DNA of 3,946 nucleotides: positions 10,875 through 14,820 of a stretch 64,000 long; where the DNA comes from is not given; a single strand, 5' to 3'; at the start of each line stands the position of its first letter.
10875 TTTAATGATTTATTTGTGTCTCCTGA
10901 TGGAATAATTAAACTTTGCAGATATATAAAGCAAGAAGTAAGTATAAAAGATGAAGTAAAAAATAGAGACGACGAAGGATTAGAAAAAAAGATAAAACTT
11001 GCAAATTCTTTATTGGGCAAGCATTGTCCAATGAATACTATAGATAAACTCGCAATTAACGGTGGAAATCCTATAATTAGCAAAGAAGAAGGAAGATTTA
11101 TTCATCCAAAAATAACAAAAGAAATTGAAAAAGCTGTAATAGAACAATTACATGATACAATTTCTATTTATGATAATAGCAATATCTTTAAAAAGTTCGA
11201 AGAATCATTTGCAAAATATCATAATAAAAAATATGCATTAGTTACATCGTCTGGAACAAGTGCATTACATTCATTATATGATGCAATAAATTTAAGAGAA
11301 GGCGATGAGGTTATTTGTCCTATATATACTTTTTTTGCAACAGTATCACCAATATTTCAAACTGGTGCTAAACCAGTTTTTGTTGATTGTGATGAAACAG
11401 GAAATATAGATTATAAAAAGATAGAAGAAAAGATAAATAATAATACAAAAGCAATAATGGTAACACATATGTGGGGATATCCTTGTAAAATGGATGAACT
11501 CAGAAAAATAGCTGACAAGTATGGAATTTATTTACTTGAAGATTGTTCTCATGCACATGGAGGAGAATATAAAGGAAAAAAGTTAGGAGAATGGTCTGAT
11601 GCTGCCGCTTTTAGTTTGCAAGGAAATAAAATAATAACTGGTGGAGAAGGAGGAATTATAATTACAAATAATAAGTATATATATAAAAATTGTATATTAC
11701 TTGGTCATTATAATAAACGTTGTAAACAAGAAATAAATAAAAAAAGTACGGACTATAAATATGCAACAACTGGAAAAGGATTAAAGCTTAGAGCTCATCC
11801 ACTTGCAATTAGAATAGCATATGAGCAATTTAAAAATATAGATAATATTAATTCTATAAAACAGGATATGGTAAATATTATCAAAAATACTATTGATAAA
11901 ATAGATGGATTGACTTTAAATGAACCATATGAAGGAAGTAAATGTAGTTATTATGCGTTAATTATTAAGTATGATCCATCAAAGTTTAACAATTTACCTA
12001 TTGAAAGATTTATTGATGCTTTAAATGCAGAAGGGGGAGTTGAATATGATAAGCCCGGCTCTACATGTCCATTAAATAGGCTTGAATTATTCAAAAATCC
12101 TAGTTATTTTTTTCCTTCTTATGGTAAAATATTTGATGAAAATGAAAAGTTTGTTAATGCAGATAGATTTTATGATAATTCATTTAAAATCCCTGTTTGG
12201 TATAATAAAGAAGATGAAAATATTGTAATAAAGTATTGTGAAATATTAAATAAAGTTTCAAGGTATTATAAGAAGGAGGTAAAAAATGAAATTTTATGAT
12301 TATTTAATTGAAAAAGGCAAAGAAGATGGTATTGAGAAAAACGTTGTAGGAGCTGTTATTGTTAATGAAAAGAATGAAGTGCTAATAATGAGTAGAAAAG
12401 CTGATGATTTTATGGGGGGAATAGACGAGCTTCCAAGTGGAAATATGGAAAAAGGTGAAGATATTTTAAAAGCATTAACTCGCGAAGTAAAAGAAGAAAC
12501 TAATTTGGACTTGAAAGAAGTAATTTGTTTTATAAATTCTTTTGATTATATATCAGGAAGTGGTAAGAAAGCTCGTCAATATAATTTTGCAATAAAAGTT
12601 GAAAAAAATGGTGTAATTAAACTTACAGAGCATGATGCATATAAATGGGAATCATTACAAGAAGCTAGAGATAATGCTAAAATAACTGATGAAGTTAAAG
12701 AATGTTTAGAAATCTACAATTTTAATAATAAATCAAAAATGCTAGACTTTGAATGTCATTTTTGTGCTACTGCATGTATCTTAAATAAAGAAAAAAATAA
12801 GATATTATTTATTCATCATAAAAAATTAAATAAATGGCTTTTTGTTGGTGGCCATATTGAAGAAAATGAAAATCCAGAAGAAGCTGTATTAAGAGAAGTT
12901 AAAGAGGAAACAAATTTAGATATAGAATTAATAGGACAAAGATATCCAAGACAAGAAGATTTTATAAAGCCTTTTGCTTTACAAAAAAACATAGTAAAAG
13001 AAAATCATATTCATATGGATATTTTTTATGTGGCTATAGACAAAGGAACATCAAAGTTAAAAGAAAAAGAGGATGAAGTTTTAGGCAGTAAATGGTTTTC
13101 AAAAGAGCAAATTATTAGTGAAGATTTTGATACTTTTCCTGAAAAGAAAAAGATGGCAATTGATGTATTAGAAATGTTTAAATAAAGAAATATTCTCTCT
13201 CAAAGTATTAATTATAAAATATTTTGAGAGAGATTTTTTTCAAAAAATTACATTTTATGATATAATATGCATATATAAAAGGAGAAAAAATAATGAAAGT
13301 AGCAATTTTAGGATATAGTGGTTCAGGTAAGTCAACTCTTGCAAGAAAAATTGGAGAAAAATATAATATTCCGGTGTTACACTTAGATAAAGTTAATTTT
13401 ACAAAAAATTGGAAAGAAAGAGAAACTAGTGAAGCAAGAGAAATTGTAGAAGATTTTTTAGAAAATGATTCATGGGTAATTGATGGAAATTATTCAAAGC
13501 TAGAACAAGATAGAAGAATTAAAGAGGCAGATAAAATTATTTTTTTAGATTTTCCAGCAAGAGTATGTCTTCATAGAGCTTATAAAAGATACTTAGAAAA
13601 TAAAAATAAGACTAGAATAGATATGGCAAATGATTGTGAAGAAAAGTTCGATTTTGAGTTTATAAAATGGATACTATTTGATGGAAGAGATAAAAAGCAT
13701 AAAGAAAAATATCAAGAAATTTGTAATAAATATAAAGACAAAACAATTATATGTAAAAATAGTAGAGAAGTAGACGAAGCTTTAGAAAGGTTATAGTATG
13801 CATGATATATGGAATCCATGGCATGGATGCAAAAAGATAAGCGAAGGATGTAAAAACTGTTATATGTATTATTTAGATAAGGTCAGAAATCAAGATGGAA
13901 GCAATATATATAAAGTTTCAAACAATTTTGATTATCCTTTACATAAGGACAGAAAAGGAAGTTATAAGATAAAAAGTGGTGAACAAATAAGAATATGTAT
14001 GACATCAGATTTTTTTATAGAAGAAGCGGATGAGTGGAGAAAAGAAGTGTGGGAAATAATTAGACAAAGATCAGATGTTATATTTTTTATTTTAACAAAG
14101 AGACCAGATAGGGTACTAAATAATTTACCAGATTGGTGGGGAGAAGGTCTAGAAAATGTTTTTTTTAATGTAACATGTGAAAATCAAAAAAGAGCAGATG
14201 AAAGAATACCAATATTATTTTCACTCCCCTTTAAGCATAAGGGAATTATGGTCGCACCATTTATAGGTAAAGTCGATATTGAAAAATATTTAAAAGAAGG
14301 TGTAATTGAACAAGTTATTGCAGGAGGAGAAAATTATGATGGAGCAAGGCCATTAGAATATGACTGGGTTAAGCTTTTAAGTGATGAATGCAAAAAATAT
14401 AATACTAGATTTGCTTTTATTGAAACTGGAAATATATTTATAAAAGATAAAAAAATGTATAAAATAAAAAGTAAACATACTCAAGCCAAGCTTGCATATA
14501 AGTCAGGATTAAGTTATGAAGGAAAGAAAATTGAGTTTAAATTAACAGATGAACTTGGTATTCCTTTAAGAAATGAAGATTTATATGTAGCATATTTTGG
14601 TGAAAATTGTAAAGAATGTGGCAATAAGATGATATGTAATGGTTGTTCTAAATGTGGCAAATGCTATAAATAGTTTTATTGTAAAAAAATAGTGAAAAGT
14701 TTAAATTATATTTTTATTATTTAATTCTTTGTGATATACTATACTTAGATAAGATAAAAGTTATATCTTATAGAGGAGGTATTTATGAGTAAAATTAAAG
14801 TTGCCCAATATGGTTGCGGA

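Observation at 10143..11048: The radical SAM domain mixes MoaA and viperin signatures but lacks MoaA's cyclase features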

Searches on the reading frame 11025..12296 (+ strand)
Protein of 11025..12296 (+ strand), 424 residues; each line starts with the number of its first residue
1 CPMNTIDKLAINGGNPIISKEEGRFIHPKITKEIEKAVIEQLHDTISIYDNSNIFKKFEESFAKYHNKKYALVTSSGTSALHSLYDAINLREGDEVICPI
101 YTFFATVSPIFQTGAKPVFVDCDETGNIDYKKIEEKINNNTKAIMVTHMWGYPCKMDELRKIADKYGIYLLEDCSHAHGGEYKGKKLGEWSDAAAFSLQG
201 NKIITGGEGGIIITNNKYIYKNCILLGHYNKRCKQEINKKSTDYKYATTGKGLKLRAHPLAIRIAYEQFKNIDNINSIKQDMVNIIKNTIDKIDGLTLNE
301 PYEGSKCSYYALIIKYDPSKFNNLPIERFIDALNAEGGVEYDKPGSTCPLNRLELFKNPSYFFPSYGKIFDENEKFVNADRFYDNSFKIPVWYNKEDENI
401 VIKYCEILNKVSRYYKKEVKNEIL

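Call 27: search_solved_structures(query=window:11025-12296:+, max_evalue=1e-10, show_alignments=1)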
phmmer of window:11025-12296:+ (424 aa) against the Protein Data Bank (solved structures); distinct sequences matched with E-value up to 1e-10: 55.
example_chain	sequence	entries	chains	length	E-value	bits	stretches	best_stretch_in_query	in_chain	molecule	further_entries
7b0m_AAA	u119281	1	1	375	2.3e-50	174.7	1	33-403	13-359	Sugar aminotransferase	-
2c7t_A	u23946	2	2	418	5e-46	160.5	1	52-336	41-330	GLUTAMINE-2-DEOXY-SCYLLO-INOSOSE AMINOTRANSFERASE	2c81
5w71_A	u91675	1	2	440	5.7e-46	160.3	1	52-336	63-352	L-glutamine:2-deoxy-scyllo-inosose aminotransferase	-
3frk_A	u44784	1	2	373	9.4e-41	143.1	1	54-234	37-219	QdtB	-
7b0d_A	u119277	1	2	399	7.9e-40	140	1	28-316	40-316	Glutamine--scyllo-inositol transaminase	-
7l7x_AAA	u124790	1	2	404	1e-38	136.4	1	51-223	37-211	DegT/DnrJ/EryC1/StrS aminotransferase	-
5k8b_A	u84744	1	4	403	2.1e-38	135.3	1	58-309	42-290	8-amino-3,8-dideoxy-alpha-D-manno-octulosonate transaminase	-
3bn1_A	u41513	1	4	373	3.2e-38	134.7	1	40-220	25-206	Perosamine synthetase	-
3dr7_A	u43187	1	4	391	3.5e-38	134.6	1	40-220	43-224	Putative perosamine synthetase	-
3dr4_A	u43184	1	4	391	2.4e-37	131.8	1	40-220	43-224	Putative perosamine synthetase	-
8gyh_B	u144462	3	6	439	1.4e-35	126.1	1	7-322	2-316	DegT/DnrJ/EryC1/StrS family aminotransferase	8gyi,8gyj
7n63_A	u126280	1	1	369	7.7e-35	123.6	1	27-315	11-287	Putative aminotransferase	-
5u1z_A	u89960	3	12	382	2.4e-34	122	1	55-236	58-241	Putative aminotransferase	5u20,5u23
5u21_A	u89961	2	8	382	5.7e-34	120.7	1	55-236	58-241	Putative aminotransferase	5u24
1o61_A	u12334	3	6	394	6.1e-33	117.3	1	39-220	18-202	aminotransferase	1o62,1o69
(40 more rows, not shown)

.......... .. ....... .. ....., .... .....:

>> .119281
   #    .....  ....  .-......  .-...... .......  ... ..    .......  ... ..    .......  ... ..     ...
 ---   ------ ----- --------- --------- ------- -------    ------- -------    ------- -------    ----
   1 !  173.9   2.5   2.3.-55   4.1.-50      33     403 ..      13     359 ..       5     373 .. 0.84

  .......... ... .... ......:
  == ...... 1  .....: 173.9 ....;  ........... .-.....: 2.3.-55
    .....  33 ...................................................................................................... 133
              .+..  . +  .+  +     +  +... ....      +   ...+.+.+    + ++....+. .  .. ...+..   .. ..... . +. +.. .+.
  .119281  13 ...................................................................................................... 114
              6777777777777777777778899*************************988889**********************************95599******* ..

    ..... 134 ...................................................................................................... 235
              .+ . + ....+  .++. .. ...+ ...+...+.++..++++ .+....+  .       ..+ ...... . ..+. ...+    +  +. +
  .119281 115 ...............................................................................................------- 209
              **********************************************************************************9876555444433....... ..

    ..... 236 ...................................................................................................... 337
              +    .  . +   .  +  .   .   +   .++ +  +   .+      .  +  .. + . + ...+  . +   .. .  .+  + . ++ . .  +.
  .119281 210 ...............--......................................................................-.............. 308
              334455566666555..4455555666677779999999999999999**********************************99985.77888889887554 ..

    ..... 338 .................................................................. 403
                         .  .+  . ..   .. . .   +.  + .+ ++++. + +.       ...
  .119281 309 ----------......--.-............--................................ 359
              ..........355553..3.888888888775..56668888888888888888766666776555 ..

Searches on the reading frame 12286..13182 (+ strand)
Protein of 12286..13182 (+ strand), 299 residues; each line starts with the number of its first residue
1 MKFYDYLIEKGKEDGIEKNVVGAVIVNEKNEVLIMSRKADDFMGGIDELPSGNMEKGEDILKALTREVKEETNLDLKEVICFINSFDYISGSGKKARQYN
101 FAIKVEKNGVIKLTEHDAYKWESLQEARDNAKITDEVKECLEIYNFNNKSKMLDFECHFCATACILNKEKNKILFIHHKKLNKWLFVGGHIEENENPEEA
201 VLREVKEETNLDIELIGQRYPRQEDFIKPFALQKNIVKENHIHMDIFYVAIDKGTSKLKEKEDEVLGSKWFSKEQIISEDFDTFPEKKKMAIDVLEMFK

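Call 3: search_protein_families(library=pfam, proteins=[window:12286-13182:+], max_evalue=0.01)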
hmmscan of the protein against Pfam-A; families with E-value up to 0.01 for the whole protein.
window:12286-13182:+ (299 aa): 3 families
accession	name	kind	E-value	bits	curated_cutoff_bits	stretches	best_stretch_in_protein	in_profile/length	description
PF00293.34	NUDIX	-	1.8e-36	125.5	21.1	2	161-285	5-125/134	NUDIX domain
PF14815.12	NUDIX_4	-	8e-10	38.9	35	1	23-76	3-53/113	NUDIX domain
PF22327.2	Nudt16-like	-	8.6e-05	23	27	0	186-239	37-89/161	U8 snoRNA-decapping enzyme-like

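Call 4: search_protein_families(library=ncbifam, proteins=[window:12286-13182:+], max_evalue=0.01)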
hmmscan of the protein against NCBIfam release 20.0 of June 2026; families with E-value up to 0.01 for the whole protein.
window:12286-13182:+ (299 aa): 26 families (the best 25 are shown)
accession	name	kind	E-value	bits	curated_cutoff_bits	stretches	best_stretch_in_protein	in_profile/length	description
TIGR00586.1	mutt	equivalog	3.4e-19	69.1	97.9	2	19-135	6-118/129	8-oxo-dGTP diphosphatase MutT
NF008044.0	PRK10776.1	equivalog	5.2e-19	68.4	148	2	20-82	6-68/130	8-oxo-dGTP diphosphatase MutT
NF006530.0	PRK08999.1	equivalog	1.5e-18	66.9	245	2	19-88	7-77/315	Nudix family hydrolase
NF006961.0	PRK09438.1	equivalog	3e-16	59.2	103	2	23-135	13-137/151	dihydroneopterin triphosphate diphosphatase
NF007834.0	PRK10546.1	equivalog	4.4e-16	58.9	156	2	20-129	6-111/135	pyrimidine (deoxy)nucleoside triphosphate diphosphatase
NF001937.0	PRK00714.1-4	equivalog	7.4e-15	54.9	139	2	152-215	1-64/161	RNA pyrophosphohydrolase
NF041652.1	Nud_hyd_Dein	equivalog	1.9e-13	50.9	200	2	16-85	11-82/152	Nudix hydrolase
NF001938.0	PRK00714.1-5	equivalog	2.3e-13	49.9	116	2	18-80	13-80/172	RNA pyrophosphohydrolase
TIGR02705.1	nudix_YtkD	equivalog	2.8e-13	49.7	154.4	2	164-217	28-83/156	RNA deprotection pyrophosphohydrolase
NF001936.0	PRK00714.1-3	equivalog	3.1e-13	49.9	118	2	164-299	13-150/155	RNA pyrophosphohydrolase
NF001935.0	PRK00714.1-2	equivalog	3.3e-12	46.3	259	2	152-215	1-64/183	RNA pyrophosphohydrolase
NF001934.0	PRK00714.1-1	equivalog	1.2e-11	44.3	241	2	152-213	1-62/176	RNA pyrophosphohydrolase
NF001299.0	PRK00241.1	equivalog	2.5e-10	40.3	158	2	163-214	139-191/263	NAD(+) diphosphatase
NF003791.0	PRK05379.2-3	equivalog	3e-08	33.2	409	1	23-76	207-258/340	bifunctional nicotinamide-nucleotide adenylyltransferase/Nudix hydroxylase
NF003785.0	PRK05379.1-1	equivalog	4e-08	32.8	418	2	22-77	208-260/347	bifunctional nicotinamide-nucleotide adenylyltransferase/Nudix hydroxylase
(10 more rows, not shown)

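Call 26: search_protein_families(library=padloc, proteins=[window:12286-13182:+], max_evalue=0.01)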
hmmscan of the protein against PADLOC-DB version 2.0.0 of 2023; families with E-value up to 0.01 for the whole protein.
window:12286-13182:+ (299 aa): 1 family
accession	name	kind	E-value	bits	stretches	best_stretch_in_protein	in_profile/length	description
PDLC04899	PDC-S07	-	1.6e-28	97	2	18-128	7-113/135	-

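Call 28: search_solved_structures(query=window:12286-13182:+, max_evalue=0.001)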
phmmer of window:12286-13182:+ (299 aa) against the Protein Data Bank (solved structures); distinct sequences matched with E-value up to 0.001: 26.
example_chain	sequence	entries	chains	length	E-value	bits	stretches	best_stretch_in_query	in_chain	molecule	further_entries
1jrk_A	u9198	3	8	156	1.6e-13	53.9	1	168-259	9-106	Nudix homolog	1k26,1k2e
3f6a_A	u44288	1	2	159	1.9e-12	50.3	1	157-277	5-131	Hydrolase, NUDIX family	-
3fcm_A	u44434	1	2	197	1.2e-11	47.7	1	156-276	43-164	Hydrolase, NUDIX family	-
1vc8_A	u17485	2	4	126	3.6e-06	29.8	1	166-276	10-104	Ndx1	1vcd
3gg6_A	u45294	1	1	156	5.5e-06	29.2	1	20-77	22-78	Nucleoside diphosphate-linked moiety X motif 18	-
3id9_A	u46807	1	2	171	7.7e-06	28.7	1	146-220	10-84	MutT/NUDIX family protein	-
3smd_A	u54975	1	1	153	8.6e-06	28.5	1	152-219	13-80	MutT/NUDIX family protein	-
1vc9_A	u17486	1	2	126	9.3e-06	28.4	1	166-276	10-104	Ndx1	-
4zb3_A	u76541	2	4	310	2.2e-05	27.2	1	21-86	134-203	Nudix hydrolase 7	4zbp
3u53_A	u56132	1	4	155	2.9e-05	26.8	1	49-141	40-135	Bis(5'-nucleosyl)-tetraphosphatase [asymmetrical]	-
5x1x_A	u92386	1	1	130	3.6e-05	26.5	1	19-127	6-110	Mutator mutT protein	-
4ilq_A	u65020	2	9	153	4.2e-05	26.3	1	171-276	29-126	CT771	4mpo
1mut_A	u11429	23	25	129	5.1e-05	26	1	22-76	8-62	NUCLEOSIDE TRIPHOSPHATE PYROPHOSPHOHYDROLASE | Mutator mutT protein | 7,8-dihydro-8-oxoguanine-triphosphatase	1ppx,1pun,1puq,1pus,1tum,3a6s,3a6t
4v14_A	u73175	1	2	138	5.8e-05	25.8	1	20-90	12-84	MUTATOR MUTT PROTEIN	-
4hvy_A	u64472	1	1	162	9e-05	25.2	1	21-77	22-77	Nucleoside diphosphate-linked moiety X motif 18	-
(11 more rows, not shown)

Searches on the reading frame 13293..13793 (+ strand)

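Call 3: search_protein_families(library=pfam, proteins=[window:13293-13793:+], max_evalue=0.01)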
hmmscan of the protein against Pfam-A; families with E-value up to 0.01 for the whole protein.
window:13293-13793:+ (167 aa): 15 families
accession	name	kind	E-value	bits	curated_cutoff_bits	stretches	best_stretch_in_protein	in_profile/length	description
PF13238.12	AAA_18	-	8.9e-08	33.1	29.4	1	3-97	1-90/128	AAA domain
PF13207.12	AAA_17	-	1.1e-06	29.4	27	1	6-30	1-25/136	AAA domain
PF13671.12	AAA_33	-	2.4e-06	28.3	27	1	5-111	4-130/143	AAA domain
PF13521.12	AAA_28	-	0.00011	22.9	27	1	2-111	1-103/164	AAA domain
PF01202.28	SKI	-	0.00032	21.3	22.1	0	10-41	2-32/159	Shikimate kinase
PF01926.29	MMR_HSR1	-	0.00059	20.4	21.9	1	2-117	1-72/113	50S ribosome-binding GTPase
PF00004.35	AAA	-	0.0006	20.7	21.2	1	5-57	3-55/131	ATPase family associated with various cellular activities (AAA)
PF00005.33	ABC_tran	-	0.00061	20.8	25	1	2-53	13-62/137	ABC transporter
PF01712.25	dNK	-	0.00066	19.9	27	0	74-125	118-169/203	Deoxynucleoside kinase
PF02224.24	Cytidylate_kin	-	0.0018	18.5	26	0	3-29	1-27/211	Cytidylate kinase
PF05729.18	NACHT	-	0.002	18.4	26.7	1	3-59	3-61/167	NACHT domain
PF00406.28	ADK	-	0.0021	18.6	26.8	1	5-111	1-105/151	Adenylate kinase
PF13173.12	AAA_14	-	0.0032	17.9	27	1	3-58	5-57/129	AAA domain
PF01443.25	Viral_helicase1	-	0.0044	17.3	21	0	5-62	3-57/228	Viral superfamily 1 RNA helicase core domain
PF13401.12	AAA_22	-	0.0059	17.4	27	0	4-40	9-47/130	AAA domain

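Call 4: search_protein_families(library=ncbifam, proteins=[window:13293-13793:+], max_evalue=0.01)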
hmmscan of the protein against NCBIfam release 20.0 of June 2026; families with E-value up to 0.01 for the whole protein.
window:13293-13793:+ (167 aa): 32 families (the best 25 are shown)
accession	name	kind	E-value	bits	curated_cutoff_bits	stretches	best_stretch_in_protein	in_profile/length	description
NF005576.0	PRK07261.1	equivalog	1.1e-74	249.8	224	1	1-166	1-166/171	DNA topology modulation protein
NF005994.0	PRK08118.1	equivalog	9.7e-50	168.9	215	1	2-166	3-166/172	DNA topology modulation protein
NF004861.0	PRK06217.1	equivalog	3.6e-12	46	203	1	1-128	2-131/183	hypothetical protein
TIGR00152.1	TIGR00152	equivalog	1.3e-06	28.4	65.55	1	3-55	2-52/188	dephospho-CoA kinase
TIGR01526.1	nadR_NMN_Atrans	equivalog_domain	5e-06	26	341.15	1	2-110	164-261/325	nicotinamide-nucleotide adenylyltransferase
TIGR01359.1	UMP_CMP_kin_fam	subfamily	5.7e-06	26.4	207.6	1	4-151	3-151/185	UMP-CMP kinase family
NF011099.0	PRK14526.1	equivalog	1e-05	25.3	223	1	1-104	1-103/211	adenylate kinase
NF004018.0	PRK05480.1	equivalog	2.5e-05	23.8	180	0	3-51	9-58/210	uridine kinase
TIGR00235.1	udk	equivalog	3.1e-05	23.7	220.3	1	3-51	9-58/207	uridine kinase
NF003012.0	PRK03839.1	equivalog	7e-05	22.9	152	1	1-103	1-104/180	putative kinase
NF006085.0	PRK08233.1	equivalog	7.3e-05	22.7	198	1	3-142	8-133/184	hypothetical protein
NF001380.0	PRK00279.1-2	equivalog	0.00011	21.6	251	1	1-112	1-110/216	adenylate kinase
TIGR01351.1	adk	subfamily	0.00016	21.4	168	0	3-50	2-47/212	adenylate kinase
NF001387.0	PRK00279.2-5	equivalog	0.00031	20.4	373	1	1-112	1-108/224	adenylate kinase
NF001381.0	PRK00279.1-3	equivalog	0.00034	20.4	187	1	1-107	1-106/188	adenylate kinase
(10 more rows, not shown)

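Call 26: search_protein_families(library=padloc, proteins=[window:13293-13793:+], max_evalue=0.01)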
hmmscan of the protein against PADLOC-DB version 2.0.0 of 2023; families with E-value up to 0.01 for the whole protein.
window:13293-13793:+ (167 aa): 2 families
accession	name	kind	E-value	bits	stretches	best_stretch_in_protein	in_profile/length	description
PDLC02911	VakA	-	0.00078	18.1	0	2-32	4-34/163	-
PDLC04135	mad3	-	0.00087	16.9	1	3-20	25-42/374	mads_3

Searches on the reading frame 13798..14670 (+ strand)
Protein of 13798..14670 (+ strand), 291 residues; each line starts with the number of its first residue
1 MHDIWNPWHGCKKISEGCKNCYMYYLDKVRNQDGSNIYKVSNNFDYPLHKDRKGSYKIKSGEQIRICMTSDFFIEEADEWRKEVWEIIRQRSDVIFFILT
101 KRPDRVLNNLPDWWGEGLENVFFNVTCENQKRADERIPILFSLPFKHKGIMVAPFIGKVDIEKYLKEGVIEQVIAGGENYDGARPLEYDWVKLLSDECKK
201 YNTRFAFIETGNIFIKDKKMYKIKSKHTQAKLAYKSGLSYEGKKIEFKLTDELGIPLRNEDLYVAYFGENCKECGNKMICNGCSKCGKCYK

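Call 3: search_protein_families(library=pfam, proteins=[window:13798-14670:+], max_evalue=0.01)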
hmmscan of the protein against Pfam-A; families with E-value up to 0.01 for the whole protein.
window:13798-14670:+ (291 aa): 2 families
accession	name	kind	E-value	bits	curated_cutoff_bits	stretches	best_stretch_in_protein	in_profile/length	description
PF07505.17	DUF5131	-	2.2e-40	139.2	28.9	1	3-222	9-227/243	Protein of unknown function (DUF5131)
PF17338.8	GP88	-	0.00044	20.6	24.4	1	62-110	100-150/230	Gene product 88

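Call 4: search_protein_families(library=ncbifam, proteins=[window:13798-14670:+], max_evalue=0.01)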
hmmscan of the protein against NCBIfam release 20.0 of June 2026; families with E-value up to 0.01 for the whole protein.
window:13798-14670:+ (291 aa): 1 family
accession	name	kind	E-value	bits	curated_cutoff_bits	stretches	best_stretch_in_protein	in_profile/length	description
TIGR04471.1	rSAM_mob_pairA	equivalog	3.3e-07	30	355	1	17-204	19-191/220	radical SAM mobile pair protein A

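Call 26: search_protein_families(library=padloc, proteins=[window:13798-14670:+], max_evalue=0.01)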
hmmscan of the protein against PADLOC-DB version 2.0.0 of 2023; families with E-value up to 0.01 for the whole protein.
window:13798-14670:+ (291 aa): 2 families
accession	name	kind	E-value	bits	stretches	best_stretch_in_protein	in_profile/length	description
PDLC04569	PDC-M30B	-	1.3e-32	111.2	1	4-216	12-215/241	-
PDLC04639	PDC-M41B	-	1.8e-31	107.4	1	4-214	12-215/241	-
